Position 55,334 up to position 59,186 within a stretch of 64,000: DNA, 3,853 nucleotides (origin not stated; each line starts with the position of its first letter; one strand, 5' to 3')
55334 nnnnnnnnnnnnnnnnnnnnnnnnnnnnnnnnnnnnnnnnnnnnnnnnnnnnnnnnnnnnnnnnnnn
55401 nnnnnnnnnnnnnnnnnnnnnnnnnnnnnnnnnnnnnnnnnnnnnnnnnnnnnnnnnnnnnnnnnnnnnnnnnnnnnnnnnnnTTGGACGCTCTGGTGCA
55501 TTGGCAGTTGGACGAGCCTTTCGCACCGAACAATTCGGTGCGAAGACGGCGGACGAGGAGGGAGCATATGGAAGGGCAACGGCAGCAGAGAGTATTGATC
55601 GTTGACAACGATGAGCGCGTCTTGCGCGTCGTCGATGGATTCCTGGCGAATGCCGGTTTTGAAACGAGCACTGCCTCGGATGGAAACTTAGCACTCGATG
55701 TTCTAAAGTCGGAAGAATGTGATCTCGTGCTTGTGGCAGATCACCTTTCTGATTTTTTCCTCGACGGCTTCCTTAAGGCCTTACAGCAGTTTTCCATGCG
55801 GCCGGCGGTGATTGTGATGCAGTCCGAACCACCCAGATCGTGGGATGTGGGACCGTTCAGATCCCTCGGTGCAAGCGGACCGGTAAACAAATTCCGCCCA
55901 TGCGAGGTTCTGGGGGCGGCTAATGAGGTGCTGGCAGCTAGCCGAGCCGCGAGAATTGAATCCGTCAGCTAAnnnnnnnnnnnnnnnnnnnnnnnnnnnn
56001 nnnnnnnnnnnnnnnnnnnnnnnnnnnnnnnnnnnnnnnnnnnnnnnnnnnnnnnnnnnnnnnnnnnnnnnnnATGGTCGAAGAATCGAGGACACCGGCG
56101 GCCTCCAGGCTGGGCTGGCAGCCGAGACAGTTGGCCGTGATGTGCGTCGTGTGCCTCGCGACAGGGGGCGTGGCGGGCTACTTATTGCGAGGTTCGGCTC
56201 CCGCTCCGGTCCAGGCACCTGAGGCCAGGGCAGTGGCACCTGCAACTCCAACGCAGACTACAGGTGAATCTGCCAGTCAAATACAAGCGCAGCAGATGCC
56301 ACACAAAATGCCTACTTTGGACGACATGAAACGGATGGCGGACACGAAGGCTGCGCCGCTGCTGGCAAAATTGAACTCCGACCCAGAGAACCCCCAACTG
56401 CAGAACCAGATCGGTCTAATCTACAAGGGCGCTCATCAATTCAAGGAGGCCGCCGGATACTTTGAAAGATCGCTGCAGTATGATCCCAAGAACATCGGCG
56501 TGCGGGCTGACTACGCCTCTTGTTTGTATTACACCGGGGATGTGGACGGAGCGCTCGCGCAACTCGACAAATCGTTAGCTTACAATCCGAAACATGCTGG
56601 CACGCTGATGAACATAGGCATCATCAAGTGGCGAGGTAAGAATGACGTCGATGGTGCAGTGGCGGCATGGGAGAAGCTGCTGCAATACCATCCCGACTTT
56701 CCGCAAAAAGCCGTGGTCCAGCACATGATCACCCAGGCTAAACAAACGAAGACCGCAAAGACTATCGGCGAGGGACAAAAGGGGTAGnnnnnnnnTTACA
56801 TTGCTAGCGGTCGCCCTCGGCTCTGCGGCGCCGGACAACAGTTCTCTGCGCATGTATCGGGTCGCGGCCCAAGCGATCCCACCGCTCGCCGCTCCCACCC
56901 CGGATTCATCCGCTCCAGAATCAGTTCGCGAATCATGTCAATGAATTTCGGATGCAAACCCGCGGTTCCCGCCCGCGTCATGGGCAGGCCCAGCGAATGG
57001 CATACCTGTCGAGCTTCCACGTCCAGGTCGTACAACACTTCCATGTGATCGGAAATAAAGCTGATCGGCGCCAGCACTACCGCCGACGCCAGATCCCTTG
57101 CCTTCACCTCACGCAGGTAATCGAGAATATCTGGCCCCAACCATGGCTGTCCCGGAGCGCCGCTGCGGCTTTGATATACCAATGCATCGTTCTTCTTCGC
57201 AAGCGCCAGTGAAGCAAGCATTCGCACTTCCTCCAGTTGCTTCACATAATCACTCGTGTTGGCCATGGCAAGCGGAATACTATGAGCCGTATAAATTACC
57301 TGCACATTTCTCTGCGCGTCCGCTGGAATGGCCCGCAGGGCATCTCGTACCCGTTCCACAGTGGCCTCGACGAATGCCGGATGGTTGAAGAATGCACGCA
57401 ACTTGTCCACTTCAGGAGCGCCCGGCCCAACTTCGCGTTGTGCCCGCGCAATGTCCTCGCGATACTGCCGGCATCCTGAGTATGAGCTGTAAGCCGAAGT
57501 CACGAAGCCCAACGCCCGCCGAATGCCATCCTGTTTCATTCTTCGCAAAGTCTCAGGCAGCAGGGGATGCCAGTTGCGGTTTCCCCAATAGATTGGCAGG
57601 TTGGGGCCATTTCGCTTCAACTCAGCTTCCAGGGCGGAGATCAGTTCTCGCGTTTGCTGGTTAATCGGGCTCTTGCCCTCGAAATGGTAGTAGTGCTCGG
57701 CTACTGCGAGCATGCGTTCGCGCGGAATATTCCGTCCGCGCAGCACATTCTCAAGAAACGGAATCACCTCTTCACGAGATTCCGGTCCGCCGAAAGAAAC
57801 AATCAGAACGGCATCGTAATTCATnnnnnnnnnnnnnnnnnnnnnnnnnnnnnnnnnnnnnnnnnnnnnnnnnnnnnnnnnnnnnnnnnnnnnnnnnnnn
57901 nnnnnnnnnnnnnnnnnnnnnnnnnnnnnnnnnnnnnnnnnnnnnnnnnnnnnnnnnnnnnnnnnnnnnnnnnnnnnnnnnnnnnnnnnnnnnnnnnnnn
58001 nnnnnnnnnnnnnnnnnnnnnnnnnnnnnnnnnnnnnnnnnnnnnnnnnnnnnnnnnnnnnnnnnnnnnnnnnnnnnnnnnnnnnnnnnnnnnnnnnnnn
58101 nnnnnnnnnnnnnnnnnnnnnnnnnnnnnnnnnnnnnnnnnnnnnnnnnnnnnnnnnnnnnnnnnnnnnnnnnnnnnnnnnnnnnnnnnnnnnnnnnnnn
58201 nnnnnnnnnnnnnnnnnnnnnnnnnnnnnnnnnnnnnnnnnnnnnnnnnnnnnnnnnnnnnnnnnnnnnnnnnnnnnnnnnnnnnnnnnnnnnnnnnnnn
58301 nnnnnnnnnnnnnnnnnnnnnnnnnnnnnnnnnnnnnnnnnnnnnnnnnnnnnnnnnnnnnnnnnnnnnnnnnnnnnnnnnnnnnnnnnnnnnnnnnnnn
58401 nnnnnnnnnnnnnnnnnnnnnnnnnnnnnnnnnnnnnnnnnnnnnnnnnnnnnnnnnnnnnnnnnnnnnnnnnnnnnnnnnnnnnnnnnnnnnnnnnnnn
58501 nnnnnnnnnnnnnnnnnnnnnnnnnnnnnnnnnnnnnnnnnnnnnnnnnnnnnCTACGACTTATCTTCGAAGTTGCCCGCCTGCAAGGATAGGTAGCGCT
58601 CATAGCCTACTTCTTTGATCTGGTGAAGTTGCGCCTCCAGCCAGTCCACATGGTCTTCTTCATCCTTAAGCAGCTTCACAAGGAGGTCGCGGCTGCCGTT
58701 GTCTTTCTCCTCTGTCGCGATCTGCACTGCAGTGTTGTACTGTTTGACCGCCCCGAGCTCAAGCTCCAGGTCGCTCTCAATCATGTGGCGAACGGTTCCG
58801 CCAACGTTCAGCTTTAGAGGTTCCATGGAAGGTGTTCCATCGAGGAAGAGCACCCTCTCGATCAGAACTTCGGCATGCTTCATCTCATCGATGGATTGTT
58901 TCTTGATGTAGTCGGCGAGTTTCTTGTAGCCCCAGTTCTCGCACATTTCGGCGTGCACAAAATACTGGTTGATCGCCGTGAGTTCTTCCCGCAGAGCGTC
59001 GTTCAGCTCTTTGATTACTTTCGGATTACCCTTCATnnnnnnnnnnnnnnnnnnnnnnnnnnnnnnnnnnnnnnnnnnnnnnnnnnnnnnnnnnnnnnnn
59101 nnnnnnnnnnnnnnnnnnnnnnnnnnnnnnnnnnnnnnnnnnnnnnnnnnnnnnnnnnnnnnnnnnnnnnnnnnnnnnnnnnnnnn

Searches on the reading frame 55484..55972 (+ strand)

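Call 54: search_protein_families(library=pfam, proteins=[window:55484-55972:+], max_evalue=0.001)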
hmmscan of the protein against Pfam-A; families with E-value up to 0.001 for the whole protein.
window:55484-55972:+ (162 aa): 1 family
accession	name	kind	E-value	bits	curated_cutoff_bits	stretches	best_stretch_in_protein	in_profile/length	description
PF00072.30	Response_reg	-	1.4e-07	32.1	30.2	1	37-114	1-78/111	Response regulator receiver domain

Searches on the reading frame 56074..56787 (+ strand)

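Call 54: search_protein_families(library=pfam, proteins=[window:56074-56787:+], max_evalue=0.001)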
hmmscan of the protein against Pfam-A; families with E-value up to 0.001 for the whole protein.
window:56074-56787:+ (237 aa): 12 families
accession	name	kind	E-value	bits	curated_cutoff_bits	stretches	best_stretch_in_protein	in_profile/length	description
PF07719.23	TPR_2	-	6.4e-13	48.2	27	1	109-140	3-34/34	Tetratricopeptide repeat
PF14559.12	TPR_19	-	7.9e-12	45.8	25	1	120-174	4-58/68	Tetratricopeptide repeat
PF13414.12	TPR_11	-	6.6e-09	35.8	26.8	0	151-186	4-39/42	TPR repeat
PF23914.1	TPR_CcmH_CycH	-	1.8e-08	34.8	42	1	95-207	38-152/158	Cytochrome c-type biogenesis protein H TPR domain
PF00515.34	TPR_1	-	1.1e-07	31.8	27.8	1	110-140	4-34/34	Tetratricopeptide repeat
PF13371.12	TPR_9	-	9.6e-07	29.2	35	1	115-173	3-61/73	Tetratricopeptide repeat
PF13432.12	TPR_16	-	3.8e-06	27.7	32.7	0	114-169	4-59/65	Tetratricopeptide repeat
PF13431.12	TPR_17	-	3.8e-06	27.2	24.4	0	129-161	1-33/34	Tetratricopeptide repeat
PF13174.12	TPR_6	-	5.1e-06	27.2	26.3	0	178-208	3-32/33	Tetratricopeptide repeat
PF12895.13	ANAPC3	-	0.00011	22.9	27.2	0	121-177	3-58/82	Anaphase-promoting complex, cyclosome, subunit 3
PF13181.12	TPR_8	-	0.00016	22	25.7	0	108-140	2-34/34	Tetratricopeptide repeat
PF13424.12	TPR_12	-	0.00033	21.2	30.1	0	109-170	5-67/77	Tetratricopeptide repeat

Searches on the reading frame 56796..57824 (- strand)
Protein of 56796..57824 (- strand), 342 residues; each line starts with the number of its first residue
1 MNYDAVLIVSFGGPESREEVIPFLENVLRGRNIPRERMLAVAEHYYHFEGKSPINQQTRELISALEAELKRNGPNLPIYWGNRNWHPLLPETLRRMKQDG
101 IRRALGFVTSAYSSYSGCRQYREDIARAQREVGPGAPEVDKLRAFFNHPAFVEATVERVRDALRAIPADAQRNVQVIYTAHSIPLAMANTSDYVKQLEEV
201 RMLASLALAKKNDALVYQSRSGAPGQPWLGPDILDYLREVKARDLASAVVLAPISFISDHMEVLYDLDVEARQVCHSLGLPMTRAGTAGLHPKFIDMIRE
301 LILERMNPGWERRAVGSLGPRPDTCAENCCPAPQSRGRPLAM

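Call 54: search_protein_families(library=pfam, proteins=[window:56796-57824:-], max_evalue=0.001)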
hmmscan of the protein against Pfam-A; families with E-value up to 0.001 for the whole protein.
window:56796-57824:- (342 aa): 1 family
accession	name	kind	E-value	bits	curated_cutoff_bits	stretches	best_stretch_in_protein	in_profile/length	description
PF00762.24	Ferrochelatase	-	9e-79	265.2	27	1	4-305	2-316/317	Ferrochelatase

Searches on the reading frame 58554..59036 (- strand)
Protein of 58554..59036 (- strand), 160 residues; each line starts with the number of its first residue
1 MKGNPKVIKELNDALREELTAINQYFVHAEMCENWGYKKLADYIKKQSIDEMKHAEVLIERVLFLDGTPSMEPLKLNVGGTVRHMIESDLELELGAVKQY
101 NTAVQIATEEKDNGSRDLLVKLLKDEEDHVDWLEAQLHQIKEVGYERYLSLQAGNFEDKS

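Call 54: search_protein_families(library=pfam, proteins=[window:58554-59036:-], max_evalue=0.001)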
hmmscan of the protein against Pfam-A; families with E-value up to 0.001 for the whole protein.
window:58554-59036:- (160 aa): 4 families
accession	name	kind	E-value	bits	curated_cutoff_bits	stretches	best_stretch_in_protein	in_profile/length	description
PF00210.30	Ferritin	-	1.3e-38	132.6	24.5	1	8-142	1-141/142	Ferritin-like domain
PF02915.23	Rubrerythrin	-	1e-06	29.6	22.8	1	11-135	3-135/137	Rubrerythrin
PF22277.2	EncFtn-like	-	0.00038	20.6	27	0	11-60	19-65/85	EncFtn-like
PF03232.19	COQ7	-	0.00059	19.9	23.5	0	85-139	6-58/169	Ubiquinone biosynthesis protein COQ7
